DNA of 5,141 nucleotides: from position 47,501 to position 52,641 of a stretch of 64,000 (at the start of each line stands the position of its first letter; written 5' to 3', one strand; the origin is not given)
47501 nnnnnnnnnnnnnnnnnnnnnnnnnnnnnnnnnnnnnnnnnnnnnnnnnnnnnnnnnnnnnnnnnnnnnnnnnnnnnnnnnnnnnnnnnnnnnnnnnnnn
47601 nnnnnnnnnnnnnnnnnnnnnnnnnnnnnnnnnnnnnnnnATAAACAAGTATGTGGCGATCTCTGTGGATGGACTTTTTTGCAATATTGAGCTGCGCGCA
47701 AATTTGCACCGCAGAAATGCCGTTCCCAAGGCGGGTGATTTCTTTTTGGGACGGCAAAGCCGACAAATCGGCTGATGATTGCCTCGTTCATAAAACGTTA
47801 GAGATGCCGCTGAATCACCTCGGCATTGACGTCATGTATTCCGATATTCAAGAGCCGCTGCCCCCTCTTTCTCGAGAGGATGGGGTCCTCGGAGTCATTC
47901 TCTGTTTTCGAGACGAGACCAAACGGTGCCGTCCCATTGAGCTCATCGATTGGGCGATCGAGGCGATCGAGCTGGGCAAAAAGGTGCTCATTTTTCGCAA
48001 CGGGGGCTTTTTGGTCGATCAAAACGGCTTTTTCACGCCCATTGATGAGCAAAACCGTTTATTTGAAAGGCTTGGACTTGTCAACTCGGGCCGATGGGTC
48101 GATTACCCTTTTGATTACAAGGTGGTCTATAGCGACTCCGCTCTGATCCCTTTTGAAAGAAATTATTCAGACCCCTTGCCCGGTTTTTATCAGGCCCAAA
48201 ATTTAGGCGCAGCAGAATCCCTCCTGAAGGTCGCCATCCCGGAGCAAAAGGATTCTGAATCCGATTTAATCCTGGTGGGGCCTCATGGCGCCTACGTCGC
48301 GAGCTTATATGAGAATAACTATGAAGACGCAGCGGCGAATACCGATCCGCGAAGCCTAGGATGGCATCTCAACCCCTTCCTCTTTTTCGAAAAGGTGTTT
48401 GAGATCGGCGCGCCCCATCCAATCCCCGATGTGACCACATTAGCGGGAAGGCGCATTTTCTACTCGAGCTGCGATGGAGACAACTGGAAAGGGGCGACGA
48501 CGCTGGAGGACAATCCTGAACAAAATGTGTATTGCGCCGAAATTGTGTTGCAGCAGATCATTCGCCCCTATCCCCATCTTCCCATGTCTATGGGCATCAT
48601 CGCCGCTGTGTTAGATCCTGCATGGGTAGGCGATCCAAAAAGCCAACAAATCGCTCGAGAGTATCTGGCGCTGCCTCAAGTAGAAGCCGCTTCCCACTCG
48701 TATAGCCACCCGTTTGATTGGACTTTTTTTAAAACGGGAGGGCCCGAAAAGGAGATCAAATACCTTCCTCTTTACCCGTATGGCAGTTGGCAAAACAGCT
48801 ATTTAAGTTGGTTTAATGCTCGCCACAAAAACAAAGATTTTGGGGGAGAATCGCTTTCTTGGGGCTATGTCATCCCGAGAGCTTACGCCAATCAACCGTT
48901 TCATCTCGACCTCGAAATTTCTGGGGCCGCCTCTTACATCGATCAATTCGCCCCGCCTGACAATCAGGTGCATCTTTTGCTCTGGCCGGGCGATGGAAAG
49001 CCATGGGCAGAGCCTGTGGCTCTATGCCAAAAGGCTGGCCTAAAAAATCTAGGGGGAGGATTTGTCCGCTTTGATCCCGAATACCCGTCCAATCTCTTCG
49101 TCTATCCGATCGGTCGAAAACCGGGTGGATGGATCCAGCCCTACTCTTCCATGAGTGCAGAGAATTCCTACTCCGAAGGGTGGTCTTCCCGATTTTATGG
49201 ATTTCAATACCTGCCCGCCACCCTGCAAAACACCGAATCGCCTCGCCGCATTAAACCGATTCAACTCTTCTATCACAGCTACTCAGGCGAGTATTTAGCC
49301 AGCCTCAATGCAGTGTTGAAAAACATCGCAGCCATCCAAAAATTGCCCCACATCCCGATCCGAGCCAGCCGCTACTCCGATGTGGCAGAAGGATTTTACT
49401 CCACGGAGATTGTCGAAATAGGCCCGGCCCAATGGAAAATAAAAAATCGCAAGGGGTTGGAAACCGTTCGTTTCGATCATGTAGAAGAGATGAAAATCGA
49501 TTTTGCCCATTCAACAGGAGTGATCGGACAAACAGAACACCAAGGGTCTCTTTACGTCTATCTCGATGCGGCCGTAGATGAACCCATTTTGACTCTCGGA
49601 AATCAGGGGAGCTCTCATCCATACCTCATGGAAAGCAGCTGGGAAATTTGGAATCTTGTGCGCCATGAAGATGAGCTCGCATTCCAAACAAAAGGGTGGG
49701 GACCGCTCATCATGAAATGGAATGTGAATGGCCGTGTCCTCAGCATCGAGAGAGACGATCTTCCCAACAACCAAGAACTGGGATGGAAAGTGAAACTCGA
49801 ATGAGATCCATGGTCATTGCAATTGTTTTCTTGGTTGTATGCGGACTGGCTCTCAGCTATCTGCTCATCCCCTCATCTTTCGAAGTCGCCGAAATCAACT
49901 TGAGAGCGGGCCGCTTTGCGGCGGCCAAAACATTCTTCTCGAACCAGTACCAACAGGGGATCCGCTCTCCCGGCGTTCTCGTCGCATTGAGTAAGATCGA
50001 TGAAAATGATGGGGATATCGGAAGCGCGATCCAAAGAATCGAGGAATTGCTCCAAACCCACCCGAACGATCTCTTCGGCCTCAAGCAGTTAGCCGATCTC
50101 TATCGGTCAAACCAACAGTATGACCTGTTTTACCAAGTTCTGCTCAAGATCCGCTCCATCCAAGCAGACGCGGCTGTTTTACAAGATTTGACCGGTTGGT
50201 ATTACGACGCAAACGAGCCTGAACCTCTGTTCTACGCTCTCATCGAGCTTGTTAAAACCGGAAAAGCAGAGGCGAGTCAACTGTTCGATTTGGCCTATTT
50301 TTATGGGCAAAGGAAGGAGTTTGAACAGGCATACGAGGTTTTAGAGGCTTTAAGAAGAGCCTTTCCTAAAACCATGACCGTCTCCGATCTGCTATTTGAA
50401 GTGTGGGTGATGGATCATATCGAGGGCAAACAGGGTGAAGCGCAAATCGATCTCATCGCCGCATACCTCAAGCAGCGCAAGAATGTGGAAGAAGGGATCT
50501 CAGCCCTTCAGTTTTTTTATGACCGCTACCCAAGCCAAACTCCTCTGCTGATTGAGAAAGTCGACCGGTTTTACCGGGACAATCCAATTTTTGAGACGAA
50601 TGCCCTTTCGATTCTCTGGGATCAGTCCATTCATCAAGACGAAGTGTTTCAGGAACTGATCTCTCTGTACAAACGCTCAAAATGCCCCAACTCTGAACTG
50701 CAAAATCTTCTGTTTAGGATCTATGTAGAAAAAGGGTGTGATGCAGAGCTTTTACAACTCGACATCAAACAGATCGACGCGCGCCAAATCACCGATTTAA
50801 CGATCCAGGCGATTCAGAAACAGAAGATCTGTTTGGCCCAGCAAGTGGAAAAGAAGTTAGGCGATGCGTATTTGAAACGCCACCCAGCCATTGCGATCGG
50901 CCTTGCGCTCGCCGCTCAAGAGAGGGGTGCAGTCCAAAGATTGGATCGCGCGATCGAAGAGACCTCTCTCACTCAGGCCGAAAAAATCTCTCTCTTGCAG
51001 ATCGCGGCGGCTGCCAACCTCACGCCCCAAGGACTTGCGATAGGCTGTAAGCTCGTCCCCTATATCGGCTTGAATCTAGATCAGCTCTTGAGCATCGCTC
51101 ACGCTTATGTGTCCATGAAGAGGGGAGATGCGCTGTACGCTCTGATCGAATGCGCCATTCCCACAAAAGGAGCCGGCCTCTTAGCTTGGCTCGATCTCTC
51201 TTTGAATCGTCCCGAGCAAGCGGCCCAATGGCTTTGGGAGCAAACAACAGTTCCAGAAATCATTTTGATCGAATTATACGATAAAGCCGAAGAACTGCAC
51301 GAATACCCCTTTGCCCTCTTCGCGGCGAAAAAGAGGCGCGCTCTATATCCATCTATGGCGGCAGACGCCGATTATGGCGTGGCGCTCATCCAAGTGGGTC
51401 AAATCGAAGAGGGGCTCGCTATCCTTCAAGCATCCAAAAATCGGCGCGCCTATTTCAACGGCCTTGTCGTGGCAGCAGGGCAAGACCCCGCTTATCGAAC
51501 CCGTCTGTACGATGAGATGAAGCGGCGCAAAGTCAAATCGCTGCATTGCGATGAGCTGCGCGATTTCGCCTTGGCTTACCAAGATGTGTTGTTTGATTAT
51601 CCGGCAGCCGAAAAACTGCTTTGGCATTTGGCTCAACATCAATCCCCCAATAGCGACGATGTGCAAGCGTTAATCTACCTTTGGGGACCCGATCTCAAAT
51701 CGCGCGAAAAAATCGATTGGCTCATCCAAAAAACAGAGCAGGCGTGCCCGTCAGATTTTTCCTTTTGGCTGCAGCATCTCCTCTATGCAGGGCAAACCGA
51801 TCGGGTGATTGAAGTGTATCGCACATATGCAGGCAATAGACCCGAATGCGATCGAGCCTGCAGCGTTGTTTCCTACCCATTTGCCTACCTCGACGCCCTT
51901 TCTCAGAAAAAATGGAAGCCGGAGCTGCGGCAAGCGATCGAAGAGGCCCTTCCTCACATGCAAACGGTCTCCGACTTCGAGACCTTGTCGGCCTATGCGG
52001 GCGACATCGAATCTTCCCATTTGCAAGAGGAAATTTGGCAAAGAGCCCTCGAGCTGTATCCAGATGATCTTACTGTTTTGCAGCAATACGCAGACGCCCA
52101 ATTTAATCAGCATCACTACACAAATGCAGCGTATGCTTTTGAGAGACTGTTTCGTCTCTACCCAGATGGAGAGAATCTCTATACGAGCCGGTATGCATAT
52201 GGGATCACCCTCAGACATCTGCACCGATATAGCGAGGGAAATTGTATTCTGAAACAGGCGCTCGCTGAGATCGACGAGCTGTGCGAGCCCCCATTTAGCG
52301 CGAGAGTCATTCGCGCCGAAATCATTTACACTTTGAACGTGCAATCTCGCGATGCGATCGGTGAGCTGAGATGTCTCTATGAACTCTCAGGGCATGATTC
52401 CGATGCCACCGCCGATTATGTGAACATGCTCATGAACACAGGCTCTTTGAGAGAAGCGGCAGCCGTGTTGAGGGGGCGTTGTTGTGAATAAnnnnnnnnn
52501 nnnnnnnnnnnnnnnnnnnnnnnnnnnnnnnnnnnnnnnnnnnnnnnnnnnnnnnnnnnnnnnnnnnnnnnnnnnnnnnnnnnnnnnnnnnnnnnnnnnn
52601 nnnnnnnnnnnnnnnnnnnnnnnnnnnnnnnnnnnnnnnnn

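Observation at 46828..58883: pel-type exopolysaccharide operon with split pelA and pelB, no pelC and tight translational coupling, in a chlamydia-like genome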

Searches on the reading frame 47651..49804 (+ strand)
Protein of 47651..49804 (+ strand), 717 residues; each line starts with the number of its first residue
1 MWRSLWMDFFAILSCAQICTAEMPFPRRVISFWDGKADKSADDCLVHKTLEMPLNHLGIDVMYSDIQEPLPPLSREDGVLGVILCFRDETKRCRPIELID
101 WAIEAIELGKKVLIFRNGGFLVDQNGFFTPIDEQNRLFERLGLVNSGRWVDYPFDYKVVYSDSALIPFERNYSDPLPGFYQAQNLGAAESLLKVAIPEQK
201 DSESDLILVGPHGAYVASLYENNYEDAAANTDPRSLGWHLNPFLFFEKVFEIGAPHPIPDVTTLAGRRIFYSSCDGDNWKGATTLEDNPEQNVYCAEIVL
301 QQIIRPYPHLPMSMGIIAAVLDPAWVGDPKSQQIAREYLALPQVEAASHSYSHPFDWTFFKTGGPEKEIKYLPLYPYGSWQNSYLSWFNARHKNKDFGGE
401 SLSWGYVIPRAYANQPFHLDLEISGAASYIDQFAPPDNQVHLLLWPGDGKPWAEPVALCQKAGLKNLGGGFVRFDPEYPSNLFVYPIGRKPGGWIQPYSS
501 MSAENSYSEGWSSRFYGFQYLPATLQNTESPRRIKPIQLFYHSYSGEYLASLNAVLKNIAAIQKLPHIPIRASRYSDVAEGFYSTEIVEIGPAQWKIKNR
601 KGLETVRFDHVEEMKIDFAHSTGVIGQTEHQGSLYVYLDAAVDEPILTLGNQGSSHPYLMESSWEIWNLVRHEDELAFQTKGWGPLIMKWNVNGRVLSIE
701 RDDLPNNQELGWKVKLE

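Call 3: search_protein_families(library=pfam, proteins=[window:47651-49804:+], max_evalue=0.01)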
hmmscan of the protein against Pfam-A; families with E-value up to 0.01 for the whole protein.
window:47651-49804:+ (717 aa): 0 families

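Call 4: search_protein_families(library=ncbifam, proteins=[window:47651-49804:+], max_evalue=0.01)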
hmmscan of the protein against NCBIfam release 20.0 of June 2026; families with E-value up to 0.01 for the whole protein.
window:47651-49804:+ (717 aa): 0 families

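Call 15: search_solved_structures(query=window:47651-49804:+, max_evalue=1, show_alignments=2)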
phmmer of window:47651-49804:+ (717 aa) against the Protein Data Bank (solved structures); distinct sequences matched with E-value up to 1: 1.
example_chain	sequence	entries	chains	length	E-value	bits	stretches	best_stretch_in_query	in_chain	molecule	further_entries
9cgy_A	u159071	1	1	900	2.1e-48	168.6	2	419-686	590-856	PelA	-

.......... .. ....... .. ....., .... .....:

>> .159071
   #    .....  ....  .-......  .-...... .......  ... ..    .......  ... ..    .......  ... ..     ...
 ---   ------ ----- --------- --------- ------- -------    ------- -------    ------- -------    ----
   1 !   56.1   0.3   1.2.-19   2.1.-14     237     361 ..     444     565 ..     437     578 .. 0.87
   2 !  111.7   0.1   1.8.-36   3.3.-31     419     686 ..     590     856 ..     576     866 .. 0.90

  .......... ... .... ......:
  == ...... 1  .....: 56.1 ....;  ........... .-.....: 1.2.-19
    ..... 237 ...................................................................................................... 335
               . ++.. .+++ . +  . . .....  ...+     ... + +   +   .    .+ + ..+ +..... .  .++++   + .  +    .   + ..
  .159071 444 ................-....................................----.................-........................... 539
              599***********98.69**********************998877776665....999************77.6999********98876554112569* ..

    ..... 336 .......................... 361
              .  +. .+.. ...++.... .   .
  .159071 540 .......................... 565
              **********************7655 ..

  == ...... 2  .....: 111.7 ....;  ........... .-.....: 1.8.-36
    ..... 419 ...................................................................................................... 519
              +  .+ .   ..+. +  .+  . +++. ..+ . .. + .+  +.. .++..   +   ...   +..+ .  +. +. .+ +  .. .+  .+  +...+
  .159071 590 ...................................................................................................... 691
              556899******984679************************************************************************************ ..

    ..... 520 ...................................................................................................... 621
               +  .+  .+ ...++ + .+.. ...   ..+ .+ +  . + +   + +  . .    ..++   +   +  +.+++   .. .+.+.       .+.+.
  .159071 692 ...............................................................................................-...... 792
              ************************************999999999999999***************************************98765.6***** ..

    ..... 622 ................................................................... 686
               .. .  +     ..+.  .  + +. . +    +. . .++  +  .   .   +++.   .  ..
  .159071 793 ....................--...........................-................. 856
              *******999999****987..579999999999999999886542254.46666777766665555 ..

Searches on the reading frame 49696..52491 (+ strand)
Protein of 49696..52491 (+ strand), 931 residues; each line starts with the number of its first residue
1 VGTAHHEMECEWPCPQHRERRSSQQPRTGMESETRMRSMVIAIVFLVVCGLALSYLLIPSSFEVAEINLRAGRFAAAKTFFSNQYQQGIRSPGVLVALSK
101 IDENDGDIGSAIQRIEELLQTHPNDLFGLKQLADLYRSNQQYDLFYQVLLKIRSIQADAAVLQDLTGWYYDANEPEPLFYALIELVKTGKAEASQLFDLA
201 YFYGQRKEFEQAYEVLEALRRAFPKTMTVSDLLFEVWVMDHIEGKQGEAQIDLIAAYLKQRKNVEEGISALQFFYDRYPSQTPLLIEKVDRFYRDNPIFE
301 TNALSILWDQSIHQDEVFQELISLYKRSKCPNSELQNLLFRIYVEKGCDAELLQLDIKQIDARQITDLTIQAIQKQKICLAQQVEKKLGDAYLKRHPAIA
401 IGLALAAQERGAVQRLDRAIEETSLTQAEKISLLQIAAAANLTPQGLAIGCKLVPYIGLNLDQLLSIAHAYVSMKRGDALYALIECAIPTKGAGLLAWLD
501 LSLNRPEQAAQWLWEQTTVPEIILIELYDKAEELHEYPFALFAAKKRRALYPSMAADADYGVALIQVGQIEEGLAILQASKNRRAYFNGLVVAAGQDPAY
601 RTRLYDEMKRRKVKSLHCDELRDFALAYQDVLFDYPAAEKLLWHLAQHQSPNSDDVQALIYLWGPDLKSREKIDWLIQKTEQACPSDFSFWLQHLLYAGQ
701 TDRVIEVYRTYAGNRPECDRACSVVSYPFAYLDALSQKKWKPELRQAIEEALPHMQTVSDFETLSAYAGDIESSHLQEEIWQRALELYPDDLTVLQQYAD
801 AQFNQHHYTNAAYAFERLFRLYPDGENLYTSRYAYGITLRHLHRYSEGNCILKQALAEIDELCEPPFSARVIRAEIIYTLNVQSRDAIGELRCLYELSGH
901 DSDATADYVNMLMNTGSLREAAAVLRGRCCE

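Call 3: search_protein_families(library=pfam, proteins=[window:49696-52491:+], max_evalue=0.01)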
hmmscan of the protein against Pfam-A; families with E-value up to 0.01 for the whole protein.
window:49696-52491:+ (931 aa): 9 families
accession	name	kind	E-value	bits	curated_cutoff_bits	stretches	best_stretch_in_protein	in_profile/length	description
PF13428.12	TPR_14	-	8e-13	48.1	23.5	0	93-135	2-44/44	Tetratricopeptide repeat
PF14559.12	TPR_19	-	2.3e-08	34.7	25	0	105-163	4-62/68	Tetratricopeptide repeat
PF20225.4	DUF6584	-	1e-05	26.1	27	1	98-143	7-54/171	Family of unknown function (DUF6584)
PF13174.12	TPR_6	-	1.3e-05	26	26.3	0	196-226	3-33/33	Tetratricopeptide repeat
PF12895.13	ANAPC3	-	0.00024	21.8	27.2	0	804-855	1-49/82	Anaphase-promoting complex, cyclosome, subunit 3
PF07719.23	TPR_2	-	0.001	19.5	27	0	795-824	4-33/34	Tetratricopeptide repeat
PF13525.12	YfiO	-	0.0054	16.9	25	0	192-280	4-74/203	Outer membrane lipoprotein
PF13431.12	TPR_17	-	0.0056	17.3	24.4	0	781-809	2-30/34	Tetratricopeptide repeat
PF23914.1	TPR_CcmH_CycH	-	0.0062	16.8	42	0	763-825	92-154/158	Cytochrome c-type biogenesis protein H TPR domain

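Call 4: search_protein_families(library=ncbifam, proteins=[window:49696-52491:+], max_evalue=0.01)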
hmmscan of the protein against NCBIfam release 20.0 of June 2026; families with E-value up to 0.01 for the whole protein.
window:49696-52491:+ (931 aa): 10 families
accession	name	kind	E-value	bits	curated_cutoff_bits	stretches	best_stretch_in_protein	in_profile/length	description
TIGR02917.1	PEP_TPR_lipo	equivalog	1.2e-08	33.3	312.2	1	64-217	709-861/899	XrtA/PEP-CTERM system TPR-repeat protein PrsT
TIGR02795.1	tol_pal_ybgF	equivalog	1.3e-07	32.3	90.1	0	797-847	7-57/119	tol-pal system protein YbgF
TIGR03302.1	OM_YfiO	subfamily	2.5e-05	23.9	81.4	0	798-838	76-116/239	outer membrane protein assembly factor BamD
NF007468.0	PRK10049.1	equivalog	0.00019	19.7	1043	1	673-727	54-109/817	poly-beta-1,6 N-acetyl-D-glucosamine export porin PgaA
NF040959.1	MamA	equivalog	0.00024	20.6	200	0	696-818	82-199/204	magnetosome protein MamA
NF033920.0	C39_PA2778_fam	equivalog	0.00047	19.7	150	0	772-856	170-251/255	PA2778 family cysteine peptidase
NF033758.1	gliding_GltE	equivalog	0.00096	18.2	225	0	97-142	125-170/411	adventurous gliding motility TPR repeat lipoprotein GltE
NF052415.1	T3SS_chap_SctY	equivalog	0.0015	19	70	0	199-233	12-46/106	type III secretion apparatus assembly chaperone SctY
TIGR02521.1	type_IV_pilW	equivalog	0.0019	17.8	154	0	743-824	121-201/234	type IV pilus biogenesis/stability protein PilW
NF008757.0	PRK11788.1-5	equivalog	0.0069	15.6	363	0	63-205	185-327/388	lipopolysaccharide assembly protein LapB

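Call 77: search_solved_structures(query=window:49801-52491:+, max_evalue=1)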
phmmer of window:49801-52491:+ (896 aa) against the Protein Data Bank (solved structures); distinct sequences matched with E-value up to 1: 4.
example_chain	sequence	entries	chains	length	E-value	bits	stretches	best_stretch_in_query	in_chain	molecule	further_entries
7obi_A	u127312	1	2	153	0.015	16.5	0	63-122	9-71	CTPR-rv4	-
2wqh_A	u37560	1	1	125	0.14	13.3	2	744-790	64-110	CTPR3Y3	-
8p1y_AAA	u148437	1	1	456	0.86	10.7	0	77-191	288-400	Serine--tRNA ligase, cytoplasmic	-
6gir_A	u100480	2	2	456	0.86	10.7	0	77-191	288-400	Serine--tRNA ligase, cytoplasmic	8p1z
